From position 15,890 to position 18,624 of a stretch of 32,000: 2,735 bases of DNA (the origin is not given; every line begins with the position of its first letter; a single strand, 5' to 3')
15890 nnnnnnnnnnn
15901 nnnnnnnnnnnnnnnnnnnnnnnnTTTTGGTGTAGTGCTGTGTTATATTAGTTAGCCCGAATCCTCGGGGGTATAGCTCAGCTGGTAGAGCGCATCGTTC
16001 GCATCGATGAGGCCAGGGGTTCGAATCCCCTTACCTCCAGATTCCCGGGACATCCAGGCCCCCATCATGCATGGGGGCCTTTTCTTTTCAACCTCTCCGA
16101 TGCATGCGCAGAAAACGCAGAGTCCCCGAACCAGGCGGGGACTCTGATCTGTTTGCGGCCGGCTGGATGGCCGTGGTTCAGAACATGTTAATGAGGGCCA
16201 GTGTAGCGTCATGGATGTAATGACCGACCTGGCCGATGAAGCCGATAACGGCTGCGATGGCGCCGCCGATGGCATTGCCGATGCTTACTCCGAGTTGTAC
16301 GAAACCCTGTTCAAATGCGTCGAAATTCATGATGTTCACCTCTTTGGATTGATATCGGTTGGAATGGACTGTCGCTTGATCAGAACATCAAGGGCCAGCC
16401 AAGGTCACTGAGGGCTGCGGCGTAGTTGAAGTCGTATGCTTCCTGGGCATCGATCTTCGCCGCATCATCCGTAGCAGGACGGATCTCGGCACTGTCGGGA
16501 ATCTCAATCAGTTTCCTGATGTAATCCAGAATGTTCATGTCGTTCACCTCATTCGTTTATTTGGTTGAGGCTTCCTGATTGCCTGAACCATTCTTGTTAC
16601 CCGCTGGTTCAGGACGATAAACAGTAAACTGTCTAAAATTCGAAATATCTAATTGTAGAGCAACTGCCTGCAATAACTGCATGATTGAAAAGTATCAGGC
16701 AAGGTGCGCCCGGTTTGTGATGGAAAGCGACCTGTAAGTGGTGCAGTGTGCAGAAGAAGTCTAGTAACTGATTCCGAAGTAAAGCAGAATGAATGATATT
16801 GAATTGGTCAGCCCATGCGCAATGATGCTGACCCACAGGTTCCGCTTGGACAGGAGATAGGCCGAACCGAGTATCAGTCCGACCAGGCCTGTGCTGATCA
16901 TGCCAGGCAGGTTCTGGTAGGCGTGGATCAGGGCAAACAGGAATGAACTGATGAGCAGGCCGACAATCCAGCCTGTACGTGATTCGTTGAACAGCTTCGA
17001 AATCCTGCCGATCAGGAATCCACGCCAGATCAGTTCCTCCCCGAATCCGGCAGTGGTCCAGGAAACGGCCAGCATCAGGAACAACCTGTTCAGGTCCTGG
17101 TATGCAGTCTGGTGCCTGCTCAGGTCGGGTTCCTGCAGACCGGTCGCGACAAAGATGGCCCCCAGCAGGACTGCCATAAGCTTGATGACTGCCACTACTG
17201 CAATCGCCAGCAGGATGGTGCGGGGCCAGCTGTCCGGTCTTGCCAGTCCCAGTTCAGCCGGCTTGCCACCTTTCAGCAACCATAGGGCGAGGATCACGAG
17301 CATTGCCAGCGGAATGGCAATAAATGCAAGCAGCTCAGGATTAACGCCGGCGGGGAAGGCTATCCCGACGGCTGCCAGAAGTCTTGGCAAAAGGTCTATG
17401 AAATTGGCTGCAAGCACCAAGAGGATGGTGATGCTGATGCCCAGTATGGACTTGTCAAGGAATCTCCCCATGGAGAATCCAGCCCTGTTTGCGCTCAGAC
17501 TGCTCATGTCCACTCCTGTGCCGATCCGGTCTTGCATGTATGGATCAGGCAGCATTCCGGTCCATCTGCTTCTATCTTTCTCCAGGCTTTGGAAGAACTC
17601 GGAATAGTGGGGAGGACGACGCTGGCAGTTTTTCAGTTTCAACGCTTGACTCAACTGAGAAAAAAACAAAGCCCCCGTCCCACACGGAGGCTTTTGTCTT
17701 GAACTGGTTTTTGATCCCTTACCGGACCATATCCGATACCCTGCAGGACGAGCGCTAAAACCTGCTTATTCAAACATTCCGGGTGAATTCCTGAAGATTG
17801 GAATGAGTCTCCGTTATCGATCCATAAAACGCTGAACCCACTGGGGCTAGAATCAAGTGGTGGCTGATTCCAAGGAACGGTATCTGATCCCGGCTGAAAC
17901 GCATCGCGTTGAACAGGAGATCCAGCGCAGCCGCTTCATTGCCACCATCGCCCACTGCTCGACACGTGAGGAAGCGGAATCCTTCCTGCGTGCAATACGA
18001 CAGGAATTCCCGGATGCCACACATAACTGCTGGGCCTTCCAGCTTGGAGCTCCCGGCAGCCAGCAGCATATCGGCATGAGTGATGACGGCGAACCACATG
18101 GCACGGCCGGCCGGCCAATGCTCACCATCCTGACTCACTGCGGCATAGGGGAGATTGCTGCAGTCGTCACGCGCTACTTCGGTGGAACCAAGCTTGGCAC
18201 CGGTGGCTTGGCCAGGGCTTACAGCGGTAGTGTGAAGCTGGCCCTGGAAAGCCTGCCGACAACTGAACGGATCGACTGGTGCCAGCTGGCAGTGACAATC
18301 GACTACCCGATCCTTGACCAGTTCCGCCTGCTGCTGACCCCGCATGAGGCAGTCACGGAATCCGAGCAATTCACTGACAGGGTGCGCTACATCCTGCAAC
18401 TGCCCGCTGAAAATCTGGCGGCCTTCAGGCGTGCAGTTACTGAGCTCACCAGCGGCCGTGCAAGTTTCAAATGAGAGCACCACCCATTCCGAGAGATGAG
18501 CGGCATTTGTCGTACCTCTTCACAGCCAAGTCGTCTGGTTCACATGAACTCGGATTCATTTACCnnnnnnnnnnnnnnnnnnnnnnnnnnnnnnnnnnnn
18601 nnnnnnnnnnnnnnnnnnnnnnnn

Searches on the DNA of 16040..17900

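Call 31: search_rna_families(source=window, start=16040, end=17900, threshold=evalue, max_evalue=5)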
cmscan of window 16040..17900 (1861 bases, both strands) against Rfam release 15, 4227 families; matches with E-value up to 5: 8.
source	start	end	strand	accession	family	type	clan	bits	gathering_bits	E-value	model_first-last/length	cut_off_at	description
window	16062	16147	+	RF02790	sodF_sRNA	Gene; sRNA;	-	27.4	46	0.1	1-90/90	no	sodF sRNA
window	17615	17700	+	RF01859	Phe_leader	Cis-reg; leader;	-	23.2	55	0.53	1-125/125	no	Phenylalanine leader peptide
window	16040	16094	+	RF00519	suhB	Gene; sRNA;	CL00108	20.1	41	0.32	21-77/77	5'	Makes More Granules Regulator RNA (mmgR)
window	17662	17716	-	RF01859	Phe_leader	Cis-reg; leader;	-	19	55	4.6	1-125/125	no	Phenylalanine leader peptide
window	17660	17729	-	RF01772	rnk_pseudo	Cis-reg; leader;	-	18.4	55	4.6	1-108/108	no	Pseudomonas rnk leader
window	16056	16088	+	RF00489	ctRNA_p42d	Gene; antisense;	-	16.6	50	3.9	5-44/46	no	ctRNA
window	17658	17697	-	RF00489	ctRNA_p42d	Gene; antisense;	-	16.5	50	4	1-46/46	no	ctRNA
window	16139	16197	+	RF02974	Fibro-purF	Cis-reg;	-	14.6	60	5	1-75/75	no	Fibro-purF RNA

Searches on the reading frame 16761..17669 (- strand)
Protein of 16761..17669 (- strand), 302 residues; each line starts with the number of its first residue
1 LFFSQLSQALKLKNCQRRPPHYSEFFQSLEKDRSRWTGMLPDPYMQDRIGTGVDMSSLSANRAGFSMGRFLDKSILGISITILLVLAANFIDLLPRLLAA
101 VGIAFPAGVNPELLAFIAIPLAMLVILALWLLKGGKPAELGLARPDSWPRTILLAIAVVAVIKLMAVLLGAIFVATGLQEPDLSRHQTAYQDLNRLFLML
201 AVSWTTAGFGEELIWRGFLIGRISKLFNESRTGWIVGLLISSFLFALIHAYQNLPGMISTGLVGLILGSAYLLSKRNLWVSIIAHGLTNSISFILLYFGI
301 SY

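Call 6: search_protein_families(library=pfam, proteins=[window:16761-17669:-], max_evalue=0.1)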
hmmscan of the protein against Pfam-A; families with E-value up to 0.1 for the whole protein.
window:16761-17669:- (302 aa): 1 family
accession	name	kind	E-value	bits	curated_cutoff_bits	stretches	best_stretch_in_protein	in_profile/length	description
PF02517.21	Rce1-like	-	1.2e-20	74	22.4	1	196-290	4-92/93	Type II CAAX prenyl endopeptidase Rce1-like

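Call 7: search_protein_families(library=ncbifam, proteins=[window:16761-17669:-], max_evalue=0.1)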
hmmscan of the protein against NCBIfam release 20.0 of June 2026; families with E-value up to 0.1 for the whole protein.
window:16761-17669:- (302 aa): 8 families
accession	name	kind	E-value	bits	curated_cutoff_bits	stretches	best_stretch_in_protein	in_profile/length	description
NF041647.1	ABC_perm_CPBP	equivalog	1.2e-11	44.1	435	1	116-297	459-635/636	ABC transporter permease subunit/CPBP intramembrane protease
NF046050.1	CPBP_fam_MroQ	equivalog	1.4e-09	37.8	270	1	117-294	43-222/243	intramembrane glutamic endopeptidase MroQ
NF033192.3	CPBP_JDVT_MrtJ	equivalog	2e-06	28.4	75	1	211-293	12-96/98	JDVT-CTERM system glutamic-type intramembrane protease MrtJ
NF040914.1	Mrt_core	domain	8.2e-06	25.8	100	1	201-293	5-102/108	myxosortase family intramembrane protease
NF040674.1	CPBP_fam_MrtP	equivalog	3.1e-05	23.6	250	1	192-250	241-304/354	myxosortase MrtP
NF040589.1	CPBP_Synerg_MrtS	equivalog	0.00027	21.2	130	1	162-289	43-160/170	Synerg-CTERM system glutamic-type intramembrane protease MrtS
NF040594.1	CPBP_fam_MrtC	equivalog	0.0011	18.7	195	1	187-251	105-174/221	myxosortase MrtC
NF047635.1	CPBP_Sphingo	equivalog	0.0019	17.7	225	1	199-293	130-235/237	CPBP family intramembrane glutamic endopeptidase, BDIM_20840 family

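Call 38: find_related_loci(query=window:16764-17507:-, collection=metagenome_contigs, flank=3000)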
Query window:16764-17507:- (248 aa) in metagenome_contigs; peptide patterns used: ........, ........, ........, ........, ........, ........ (x = any residue, [..] = any of these).
206 stretches matched a pattern; 15 encode a relative of the query (tblastn E <= 1e-3); 15 distinct loci.
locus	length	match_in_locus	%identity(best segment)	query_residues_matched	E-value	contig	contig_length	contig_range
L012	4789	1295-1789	45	85-246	6e-35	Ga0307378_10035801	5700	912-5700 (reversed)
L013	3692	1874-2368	45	85-246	5e-35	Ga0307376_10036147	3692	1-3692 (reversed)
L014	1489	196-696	31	78-247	1e-16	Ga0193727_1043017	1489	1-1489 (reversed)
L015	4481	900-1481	29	52-247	5e-16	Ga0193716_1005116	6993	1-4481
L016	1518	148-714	33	63-243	1e-15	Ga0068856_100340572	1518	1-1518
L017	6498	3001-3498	29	79-247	3e-15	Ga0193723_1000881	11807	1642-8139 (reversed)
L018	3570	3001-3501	31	78-247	2e-14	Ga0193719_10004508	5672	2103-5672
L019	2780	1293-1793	31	78-247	1e-14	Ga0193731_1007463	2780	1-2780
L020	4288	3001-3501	31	78-247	2e-14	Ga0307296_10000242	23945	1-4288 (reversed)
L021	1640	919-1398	33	85-247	4e-14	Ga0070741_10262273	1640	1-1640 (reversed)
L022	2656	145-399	39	154-244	8e-11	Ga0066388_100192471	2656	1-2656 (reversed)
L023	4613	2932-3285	37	110-231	1e-10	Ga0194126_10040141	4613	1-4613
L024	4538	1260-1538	36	143-235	5e-6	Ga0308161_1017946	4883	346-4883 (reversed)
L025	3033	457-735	36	143-235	5e-6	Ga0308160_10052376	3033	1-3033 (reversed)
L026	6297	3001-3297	32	137-235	4e-5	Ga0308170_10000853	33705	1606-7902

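Call 44: search_protein_families(library=padloc, proteins=[window:16764-17507:-], max_evalue=0.1)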
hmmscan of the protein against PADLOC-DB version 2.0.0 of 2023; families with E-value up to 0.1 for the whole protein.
window:16764-17507:- (248 aa): 0 families

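Call 45: search_protein_families(library=phrogs, proteins=[window:16764-17507:-], max_evalue=0.1)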
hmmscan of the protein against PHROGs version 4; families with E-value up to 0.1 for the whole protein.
window:16764-17507:- (248 aa): 0 families

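Call 53: find_encoding_contigs(protein=window:16764-17555:-, flank=3000, max_places=10)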
Protein window:16764-17555:- (264 aa): 3 contigs read that carry it; 3 places shown.
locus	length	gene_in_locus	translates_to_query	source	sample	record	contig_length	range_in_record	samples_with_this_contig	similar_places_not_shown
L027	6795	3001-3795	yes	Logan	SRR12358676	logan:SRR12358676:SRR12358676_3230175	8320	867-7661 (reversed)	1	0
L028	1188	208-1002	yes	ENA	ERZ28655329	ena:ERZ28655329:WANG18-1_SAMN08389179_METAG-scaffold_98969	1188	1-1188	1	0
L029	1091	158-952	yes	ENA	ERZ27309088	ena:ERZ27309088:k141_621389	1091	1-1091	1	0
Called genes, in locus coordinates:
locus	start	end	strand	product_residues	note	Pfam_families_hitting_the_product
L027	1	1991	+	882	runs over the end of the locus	?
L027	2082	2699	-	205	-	PF01205:Impact_N, PF09186:DUF1949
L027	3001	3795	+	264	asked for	PF02517:Rce1-like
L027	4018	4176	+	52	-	-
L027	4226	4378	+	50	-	-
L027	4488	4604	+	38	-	-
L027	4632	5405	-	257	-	PF04367:DUF502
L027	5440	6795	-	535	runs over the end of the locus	PF00795:CN_hydrolase, PF02540:NAD_synthase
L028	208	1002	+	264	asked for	PF02517:Rce1-like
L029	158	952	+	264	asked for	PF02517:Rce1-like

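Call 73: search_solved_structures(query=window:16764-17507:-, max_evalue=0.01)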
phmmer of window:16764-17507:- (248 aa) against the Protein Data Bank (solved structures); distinct sequences matched with E-value up to 0.01: 0.

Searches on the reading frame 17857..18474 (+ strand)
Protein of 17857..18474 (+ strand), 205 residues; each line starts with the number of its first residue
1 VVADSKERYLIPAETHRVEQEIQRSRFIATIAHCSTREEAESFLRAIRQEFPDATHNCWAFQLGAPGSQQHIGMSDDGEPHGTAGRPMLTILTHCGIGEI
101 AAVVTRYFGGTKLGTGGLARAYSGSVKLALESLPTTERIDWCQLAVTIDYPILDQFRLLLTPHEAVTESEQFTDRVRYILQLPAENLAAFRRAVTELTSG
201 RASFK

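Call 6: search_protein_families(library=pfam, proteins=[window:17857-18474:+], max_evalue=0.1)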
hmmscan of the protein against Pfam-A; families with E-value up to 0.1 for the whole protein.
window:17857-18474:+ (205 aa): 3 families
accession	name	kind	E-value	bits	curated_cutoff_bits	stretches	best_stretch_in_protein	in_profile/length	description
PF01205.25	UPF0029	-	2.1e-36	124.6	27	1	24-130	2-107/107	Uncharacterized protein family UPF0029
PF09186.17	DUF1949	-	3.9e-13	49.5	23.7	1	146-201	1-56/56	Domain of unknown function (DUF1949)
PF00679.30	EFG_C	-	0.019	15.5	27.9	1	166-204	32-71/89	Elongation factor G C-terminus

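Call 7: search_protein_families(library=ncbifam, proteins=[window:17857-18474:+], max_evalue=0.1)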
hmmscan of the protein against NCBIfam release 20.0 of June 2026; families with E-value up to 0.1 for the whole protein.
window:17857-18474:+ (205 aa): 2 families
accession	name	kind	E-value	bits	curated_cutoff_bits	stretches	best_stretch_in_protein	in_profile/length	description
TIGR00257.1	IMPACT_YIGZ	hypoth_equivalog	1.2e-58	198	167.95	1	7-204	3-200/205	YigZ family protein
NF008600.0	PRK11568.1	equivalog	1.4e-56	191.2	298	1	7-200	2-195/204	IMPACT family protein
